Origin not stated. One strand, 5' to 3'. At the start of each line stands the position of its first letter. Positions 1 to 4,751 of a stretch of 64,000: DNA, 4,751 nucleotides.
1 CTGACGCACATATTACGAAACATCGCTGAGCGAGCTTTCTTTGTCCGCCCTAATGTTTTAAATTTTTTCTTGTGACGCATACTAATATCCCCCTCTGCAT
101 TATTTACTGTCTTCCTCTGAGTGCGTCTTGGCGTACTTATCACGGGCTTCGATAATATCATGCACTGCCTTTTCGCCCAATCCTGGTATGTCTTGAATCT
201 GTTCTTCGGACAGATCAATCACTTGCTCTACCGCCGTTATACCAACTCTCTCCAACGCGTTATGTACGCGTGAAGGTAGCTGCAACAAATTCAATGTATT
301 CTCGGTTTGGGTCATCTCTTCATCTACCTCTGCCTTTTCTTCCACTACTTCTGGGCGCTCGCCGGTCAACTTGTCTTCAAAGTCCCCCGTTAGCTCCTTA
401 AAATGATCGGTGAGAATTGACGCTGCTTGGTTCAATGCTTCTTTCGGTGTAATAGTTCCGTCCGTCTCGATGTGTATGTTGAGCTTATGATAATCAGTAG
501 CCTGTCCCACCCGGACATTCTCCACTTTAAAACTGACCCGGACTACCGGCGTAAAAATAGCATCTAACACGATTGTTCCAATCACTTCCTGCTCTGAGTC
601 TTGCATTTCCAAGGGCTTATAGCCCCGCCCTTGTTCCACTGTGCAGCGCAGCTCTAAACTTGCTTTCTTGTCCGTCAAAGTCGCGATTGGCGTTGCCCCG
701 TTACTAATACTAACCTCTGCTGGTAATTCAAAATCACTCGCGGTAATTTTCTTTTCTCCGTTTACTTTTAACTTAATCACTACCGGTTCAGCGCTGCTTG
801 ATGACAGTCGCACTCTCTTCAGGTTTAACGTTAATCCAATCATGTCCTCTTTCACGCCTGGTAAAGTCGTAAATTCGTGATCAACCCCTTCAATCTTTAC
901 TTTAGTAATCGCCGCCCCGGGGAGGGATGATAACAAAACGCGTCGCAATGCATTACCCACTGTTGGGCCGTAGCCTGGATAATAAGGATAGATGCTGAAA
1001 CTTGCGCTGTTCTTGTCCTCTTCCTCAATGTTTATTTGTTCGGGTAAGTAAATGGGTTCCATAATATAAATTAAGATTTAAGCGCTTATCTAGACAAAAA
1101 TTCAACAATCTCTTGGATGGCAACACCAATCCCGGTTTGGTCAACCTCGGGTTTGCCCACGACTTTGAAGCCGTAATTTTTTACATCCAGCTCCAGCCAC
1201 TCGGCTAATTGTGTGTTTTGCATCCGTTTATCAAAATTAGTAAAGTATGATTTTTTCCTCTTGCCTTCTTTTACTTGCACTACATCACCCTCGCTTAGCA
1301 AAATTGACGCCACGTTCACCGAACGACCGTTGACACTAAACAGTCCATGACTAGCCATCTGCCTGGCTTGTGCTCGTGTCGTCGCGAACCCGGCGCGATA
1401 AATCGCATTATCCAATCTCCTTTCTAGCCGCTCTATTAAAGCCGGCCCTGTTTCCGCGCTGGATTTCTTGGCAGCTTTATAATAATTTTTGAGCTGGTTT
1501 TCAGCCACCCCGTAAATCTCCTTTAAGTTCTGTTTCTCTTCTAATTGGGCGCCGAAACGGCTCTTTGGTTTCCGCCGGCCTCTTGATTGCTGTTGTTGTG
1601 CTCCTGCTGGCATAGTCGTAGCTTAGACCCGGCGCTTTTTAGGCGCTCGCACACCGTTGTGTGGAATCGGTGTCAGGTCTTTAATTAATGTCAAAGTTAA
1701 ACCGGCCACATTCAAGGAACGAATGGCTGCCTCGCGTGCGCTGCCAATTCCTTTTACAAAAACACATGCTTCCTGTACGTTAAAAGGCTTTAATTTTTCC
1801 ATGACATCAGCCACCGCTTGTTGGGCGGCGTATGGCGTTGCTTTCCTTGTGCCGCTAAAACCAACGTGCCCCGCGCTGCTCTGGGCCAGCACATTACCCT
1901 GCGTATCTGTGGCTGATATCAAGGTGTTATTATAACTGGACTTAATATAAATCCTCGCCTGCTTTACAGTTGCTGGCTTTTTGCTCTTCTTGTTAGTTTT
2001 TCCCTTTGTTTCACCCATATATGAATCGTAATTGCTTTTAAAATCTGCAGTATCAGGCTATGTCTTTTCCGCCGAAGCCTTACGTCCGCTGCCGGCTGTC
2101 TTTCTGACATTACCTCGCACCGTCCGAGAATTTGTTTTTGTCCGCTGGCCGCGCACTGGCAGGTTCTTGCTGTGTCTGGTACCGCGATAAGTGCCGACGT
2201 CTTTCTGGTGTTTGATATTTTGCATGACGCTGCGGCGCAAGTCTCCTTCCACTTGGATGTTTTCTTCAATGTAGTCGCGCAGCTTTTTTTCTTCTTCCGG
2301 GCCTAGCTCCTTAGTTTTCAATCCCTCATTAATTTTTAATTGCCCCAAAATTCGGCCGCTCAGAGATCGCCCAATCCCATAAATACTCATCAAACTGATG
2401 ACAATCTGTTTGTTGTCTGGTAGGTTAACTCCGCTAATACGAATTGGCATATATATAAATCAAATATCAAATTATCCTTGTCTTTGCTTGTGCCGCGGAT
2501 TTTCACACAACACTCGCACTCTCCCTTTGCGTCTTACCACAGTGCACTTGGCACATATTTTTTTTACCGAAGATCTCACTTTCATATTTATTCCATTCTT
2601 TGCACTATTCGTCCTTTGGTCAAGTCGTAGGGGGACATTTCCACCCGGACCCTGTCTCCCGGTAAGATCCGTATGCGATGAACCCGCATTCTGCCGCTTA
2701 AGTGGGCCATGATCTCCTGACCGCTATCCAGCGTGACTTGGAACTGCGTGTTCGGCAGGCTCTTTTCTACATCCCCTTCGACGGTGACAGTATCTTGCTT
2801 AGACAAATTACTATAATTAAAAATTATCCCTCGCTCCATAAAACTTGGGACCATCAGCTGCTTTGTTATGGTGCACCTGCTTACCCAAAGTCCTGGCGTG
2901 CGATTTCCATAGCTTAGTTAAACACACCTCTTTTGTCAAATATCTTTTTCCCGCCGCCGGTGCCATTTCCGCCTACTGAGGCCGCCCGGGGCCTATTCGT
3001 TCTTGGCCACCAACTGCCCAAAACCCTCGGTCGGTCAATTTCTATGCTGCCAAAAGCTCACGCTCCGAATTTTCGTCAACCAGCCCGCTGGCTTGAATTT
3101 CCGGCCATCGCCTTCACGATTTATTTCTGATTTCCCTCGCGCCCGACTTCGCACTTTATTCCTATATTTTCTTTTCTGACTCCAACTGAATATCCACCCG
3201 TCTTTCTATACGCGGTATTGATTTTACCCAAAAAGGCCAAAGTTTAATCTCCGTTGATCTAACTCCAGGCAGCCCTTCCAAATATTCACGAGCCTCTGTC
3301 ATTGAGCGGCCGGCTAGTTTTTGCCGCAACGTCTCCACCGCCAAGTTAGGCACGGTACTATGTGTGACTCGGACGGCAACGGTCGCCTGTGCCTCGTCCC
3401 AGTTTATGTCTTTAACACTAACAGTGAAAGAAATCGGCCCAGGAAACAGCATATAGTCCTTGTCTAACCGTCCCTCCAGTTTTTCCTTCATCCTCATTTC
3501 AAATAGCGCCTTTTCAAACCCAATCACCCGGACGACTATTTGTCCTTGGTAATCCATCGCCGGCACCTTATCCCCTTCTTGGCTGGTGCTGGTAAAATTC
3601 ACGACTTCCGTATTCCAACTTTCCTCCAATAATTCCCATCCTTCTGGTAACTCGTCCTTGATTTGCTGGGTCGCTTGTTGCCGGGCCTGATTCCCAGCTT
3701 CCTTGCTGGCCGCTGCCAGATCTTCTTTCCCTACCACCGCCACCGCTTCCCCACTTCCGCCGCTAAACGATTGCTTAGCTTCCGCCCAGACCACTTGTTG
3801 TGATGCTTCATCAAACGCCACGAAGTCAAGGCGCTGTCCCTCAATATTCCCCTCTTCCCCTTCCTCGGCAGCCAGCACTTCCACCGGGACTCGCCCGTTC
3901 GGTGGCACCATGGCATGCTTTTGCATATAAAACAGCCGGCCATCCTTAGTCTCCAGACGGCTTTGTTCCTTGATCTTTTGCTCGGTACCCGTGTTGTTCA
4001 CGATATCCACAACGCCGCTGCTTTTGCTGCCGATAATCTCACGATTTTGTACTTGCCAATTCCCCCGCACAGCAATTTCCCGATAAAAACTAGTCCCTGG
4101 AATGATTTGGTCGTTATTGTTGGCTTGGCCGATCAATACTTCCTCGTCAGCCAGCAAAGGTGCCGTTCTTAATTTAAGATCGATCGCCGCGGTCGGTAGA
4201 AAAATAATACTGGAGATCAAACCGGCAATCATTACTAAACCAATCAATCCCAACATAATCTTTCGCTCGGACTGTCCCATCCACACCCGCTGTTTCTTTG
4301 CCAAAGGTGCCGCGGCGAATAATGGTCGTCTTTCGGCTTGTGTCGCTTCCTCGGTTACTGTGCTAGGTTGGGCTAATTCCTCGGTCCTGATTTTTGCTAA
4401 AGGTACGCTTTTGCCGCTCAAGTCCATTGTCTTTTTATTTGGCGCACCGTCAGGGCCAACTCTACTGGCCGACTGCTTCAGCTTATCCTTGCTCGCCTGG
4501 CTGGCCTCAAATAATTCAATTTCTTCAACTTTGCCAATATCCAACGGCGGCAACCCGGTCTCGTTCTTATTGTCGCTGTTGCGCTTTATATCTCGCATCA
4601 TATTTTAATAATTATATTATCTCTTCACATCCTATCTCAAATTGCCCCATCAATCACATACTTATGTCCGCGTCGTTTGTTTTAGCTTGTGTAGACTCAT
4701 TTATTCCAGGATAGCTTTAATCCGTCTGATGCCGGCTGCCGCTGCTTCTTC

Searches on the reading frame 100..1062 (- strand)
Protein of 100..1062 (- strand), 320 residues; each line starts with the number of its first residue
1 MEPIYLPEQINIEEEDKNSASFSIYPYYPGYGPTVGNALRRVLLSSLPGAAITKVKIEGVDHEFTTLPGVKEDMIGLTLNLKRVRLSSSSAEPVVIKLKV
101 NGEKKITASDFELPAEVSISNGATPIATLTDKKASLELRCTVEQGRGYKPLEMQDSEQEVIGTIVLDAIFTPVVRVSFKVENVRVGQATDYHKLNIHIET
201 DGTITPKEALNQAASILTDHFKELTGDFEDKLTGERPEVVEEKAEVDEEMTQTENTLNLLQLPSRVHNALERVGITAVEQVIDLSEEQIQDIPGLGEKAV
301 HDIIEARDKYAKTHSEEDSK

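Call 37: search_protein_families(library=pfam, proteins=[window:100-1062:-], max_evalue=0.001)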
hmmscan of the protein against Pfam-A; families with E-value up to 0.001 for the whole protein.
window:100-1062:- (320 aa): 5 families
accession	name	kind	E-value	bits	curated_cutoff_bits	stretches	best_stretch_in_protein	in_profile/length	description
PF01000.31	RNA_pol_A_bac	-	4.4e-28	98.3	33.9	1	55-171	1-119/119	RNA polymerase Rpb3/RpoA insert domain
PF01193.29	RNA_pol_L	-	1.6e-23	82.7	24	1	28-221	4-74/74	RNA polymerase Rpb3/Rpb11 dimerisation domain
PF03118.21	RNA_pol_A_CTD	-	1.2e-10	41.4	23.8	1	247-305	5-63/67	Bacterial RNA polymerase, alpha chain C terminal domain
PF14520.12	HHH_5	-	9.8e-07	29.6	27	1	265-306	14-54/57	Helix-hairpin-helix domain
PF13656.11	RNA_pol_L_2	-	4e-05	23.7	27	1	192-225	40-73/75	RNA polymerase Rpb3/Rpb11 dimerisation domain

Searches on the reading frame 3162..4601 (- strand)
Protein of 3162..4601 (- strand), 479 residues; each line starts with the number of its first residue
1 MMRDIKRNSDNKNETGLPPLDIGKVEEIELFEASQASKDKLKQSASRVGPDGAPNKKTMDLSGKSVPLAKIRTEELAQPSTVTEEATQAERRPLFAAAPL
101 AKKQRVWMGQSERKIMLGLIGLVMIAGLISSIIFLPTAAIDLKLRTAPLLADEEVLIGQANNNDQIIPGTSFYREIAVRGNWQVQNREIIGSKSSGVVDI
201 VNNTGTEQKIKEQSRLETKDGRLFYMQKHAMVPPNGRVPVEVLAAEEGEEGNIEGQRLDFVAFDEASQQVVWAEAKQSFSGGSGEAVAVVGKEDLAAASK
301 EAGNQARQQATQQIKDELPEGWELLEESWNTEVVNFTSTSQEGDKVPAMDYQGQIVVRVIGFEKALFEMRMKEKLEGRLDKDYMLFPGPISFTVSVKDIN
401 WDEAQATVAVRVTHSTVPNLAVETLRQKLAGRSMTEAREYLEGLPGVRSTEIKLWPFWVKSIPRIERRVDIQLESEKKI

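Call 37: search_protein_families(library=pfam, proteins=[window:3162-4601:-], max_evalue=0.001)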
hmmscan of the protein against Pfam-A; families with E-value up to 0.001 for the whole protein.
window:3162-4601:- (479 aa): 1 family
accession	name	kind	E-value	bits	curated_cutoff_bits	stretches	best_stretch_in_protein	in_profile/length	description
PF04865.19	Baseplate_J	-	0.00015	21.6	21.1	1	192-283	21-110/255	Baseplate J-like protein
